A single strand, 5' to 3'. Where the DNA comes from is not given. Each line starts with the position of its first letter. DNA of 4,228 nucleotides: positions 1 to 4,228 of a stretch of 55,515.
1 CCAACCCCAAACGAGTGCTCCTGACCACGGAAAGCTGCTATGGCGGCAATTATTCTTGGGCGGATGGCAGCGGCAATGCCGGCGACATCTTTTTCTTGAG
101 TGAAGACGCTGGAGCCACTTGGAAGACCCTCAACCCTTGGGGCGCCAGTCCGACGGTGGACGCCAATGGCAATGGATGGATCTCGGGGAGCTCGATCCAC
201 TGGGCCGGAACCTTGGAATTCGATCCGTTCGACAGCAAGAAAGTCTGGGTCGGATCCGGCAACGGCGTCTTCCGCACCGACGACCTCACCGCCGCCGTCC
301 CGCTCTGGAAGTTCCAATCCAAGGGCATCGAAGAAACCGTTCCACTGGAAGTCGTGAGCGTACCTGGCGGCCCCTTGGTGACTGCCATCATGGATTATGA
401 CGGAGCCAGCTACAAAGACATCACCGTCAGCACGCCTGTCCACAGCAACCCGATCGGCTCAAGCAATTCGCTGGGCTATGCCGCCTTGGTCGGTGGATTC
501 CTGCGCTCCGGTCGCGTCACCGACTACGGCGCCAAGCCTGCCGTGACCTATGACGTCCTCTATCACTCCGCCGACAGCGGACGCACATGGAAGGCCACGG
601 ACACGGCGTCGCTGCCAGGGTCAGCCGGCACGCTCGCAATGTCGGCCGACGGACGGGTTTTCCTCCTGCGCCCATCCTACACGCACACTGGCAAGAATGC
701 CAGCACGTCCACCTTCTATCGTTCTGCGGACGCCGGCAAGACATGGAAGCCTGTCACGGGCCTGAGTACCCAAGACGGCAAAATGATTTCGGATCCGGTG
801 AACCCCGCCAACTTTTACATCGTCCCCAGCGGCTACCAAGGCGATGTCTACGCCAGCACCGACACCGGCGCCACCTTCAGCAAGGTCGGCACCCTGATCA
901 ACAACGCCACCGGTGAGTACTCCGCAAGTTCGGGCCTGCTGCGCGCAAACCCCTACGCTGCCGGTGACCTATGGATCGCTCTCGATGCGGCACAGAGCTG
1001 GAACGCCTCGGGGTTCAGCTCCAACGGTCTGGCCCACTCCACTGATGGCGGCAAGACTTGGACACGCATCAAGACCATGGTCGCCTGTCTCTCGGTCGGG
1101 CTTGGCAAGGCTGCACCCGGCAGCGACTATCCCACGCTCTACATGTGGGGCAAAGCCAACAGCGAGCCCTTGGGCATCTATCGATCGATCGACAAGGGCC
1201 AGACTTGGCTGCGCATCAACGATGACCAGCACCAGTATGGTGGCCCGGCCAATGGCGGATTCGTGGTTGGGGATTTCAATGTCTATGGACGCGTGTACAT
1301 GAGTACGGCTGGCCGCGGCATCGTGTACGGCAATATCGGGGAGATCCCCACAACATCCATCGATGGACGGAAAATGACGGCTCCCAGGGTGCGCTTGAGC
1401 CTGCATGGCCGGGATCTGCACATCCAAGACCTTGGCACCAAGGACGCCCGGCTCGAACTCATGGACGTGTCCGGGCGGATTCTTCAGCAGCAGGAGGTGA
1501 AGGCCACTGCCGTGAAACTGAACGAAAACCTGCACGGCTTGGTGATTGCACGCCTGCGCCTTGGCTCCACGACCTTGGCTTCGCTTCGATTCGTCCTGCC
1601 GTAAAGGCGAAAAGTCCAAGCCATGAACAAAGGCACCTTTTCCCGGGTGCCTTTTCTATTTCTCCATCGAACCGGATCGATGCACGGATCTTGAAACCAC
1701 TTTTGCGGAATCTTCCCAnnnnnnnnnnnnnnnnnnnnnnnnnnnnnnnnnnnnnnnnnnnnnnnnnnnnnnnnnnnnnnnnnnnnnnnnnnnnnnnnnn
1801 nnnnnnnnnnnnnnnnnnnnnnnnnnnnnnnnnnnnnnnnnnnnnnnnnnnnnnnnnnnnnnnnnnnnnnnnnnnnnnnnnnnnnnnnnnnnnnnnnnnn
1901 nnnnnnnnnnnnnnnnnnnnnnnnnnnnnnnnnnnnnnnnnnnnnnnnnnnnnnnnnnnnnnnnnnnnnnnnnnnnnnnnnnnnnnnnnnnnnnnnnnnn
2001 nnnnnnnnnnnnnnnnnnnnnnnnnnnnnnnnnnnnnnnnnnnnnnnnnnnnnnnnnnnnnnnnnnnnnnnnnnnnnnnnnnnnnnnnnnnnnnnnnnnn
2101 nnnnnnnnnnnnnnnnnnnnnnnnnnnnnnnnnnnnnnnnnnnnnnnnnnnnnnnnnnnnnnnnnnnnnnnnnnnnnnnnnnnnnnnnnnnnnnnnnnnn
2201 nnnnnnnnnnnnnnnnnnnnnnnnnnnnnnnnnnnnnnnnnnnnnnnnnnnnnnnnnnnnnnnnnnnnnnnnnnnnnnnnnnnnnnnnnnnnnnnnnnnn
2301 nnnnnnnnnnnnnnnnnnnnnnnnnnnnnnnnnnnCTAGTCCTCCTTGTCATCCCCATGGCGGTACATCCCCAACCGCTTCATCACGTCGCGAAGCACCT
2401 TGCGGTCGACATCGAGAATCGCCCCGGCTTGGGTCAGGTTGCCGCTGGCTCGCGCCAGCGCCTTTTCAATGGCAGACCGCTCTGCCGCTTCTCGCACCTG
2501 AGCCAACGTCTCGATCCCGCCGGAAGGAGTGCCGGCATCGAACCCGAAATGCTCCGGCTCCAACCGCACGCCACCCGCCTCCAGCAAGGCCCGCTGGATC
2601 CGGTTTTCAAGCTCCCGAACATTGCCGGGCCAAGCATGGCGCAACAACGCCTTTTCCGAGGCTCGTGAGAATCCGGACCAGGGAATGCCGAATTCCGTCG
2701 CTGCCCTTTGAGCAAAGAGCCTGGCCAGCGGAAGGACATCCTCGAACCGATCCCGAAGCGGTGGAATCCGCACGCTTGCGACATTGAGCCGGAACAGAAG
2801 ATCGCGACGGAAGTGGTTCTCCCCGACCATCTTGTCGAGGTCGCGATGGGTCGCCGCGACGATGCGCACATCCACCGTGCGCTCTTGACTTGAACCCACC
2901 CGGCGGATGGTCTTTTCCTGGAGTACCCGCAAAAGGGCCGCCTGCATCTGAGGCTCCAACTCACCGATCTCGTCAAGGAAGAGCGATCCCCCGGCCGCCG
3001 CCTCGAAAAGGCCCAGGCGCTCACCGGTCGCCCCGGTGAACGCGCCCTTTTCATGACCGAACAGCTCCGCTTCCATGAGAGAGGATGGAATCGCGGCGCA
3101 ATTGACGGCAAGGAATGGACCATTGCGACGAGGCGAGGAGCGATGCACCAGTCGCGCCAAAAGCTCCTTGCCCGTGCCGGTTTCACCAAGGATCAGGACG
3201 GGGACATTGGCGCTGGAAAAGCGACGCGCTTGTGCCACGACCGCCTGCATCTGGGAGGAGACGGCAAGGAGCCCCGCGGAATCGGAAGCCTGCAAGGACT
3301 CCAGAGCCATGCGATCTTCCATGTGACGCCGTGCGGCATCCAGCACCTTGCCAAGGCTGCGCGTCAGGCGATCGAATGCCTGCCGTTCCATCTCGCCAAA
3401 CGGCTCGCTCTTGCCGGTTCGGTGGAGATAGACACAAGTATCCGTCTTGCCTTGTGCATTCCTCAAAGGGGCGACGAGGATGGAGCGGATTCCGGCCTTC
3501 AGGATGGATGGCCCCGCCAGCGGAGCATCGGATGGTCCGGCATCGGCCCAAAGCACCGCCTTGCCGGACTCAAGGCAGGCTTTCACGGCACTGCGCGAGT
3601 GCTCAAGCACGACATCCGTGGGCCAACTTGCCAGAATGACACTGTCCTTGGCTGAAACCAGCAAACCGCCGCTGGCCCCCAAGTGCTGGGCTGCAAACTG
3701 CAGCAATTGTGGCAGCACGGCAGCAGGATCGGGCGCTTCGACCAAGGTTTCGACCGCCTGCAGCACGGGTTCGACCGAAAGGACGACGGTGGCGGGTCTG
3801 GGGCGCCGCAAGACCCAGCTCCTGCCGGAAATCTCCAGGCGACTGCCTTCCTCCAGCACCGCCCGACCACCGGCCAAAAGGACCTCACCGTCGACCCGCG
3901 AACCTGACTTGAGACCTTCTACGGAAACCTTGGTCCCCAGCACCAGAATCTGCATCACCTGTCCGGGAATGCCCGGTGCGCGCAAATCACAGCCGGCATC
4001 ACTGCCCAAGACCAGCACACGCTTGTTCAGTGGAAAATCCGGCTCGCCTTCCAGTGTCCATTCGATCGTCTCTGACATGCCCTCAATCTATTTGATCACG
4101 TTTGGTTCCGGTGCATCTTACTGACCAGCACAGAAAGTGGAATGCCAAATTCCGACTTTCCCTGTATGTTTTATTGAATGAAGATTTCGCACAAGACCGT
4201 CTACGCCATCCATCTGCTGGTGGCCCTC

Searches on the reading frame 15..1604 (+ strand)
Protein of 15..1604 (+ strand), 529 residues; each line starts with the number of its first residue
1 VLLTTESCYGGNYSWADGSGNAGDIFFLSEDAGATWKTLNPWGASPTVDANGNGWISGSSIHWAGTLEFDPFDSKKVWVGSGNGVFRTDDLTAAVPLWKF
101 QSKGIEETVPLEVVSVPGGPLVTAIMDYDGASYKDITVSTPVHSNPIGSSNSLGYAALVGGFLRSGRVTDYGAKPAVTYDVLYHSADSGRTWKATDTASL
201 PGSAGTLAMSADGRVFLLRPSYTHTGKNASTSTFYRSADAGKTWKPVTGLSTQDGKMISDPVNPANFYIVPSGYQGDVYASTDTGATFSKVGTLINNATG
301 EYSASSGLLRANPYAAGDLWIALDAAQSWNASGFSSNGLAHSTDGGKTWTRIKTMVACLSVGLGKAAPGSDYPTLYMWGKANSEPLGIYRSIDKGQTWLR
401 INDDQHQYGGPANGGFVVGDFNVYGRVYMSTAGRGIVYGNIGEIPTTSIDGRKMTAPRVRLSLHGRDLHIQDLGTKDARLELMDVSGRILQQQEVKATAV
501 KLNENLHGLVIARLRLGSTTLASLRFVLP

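Call 52: search_protein_families(library=pfam, proteins=[window:15-1604:+], max_evalue=0.001)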
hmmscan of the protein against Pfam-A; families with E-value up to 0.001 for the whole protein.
window:15-1604:+ (529 aa): 5 families
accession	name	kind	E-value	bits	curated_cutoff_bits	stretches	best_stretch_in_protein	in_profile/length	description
PF15902.12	Sortilin-Vps10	-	7.7e-14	51.8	33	1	233-357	2-117/446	Sortilin, neurotensin receptor 3,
PF02012.26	BNR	-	2.3e-11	42.4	27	0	341-350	2-11/12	BNR/Asp-box repeat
PF13088.12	BNR_2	-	1.5e-07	31.5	31.4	0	184-254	190-258/277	BNR repeat-like domain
PF24316.1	Tli3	-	2.5e-06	28.3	27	0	214-247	62-104/129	T6SS Tli3 immunity protein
PF15899.11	BNR_6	-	0.00073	19.8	27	0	235-245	2-12/14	BNR-Asp box repeat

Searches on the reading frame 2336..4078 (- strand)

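Call 52: search_protein_families(library=pfam, proteins=[window:2336-4078:-], max_evalue=0.001)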
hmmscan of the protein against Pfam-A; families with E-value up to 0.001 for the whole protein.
window:2336-4078:- (580 aa): 7 families
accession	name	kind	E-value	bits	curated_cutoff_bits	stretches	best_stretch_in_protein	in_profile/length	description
PF00158.32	Sigma54_activat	-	7.8e-69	231.1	20.2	1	272-436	3-167/168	Sigma-54 interaction domain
PF14532.12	Sigma54_activ_2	-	1.7e-20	74.1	25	1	272-441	2-138/138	Sigma-54 interaction domain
PF25601.1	AAA_lid_14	-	1e-16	60.9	27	1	442-512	1-71/87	AAA+ ATPase lid domain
PF07728.20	AAA_5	-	6.5e-07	29.9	22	1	293-412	1-123/139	AAA domain (dynein-related subfamily)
PF01590.32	GAF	-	1.6e-05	25.9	22.4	1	117-244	1-131/133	GAF domain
PF02954.25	HTH_8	-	5.6e-05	23.2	22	1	529-568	2-41/42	Bacterial regulatory protein, Fis family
PF00004.35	AAA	-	9.6e-05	23.3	21.2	1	294-416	1-113/131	ATPase family associated with various cellular activities (AAA)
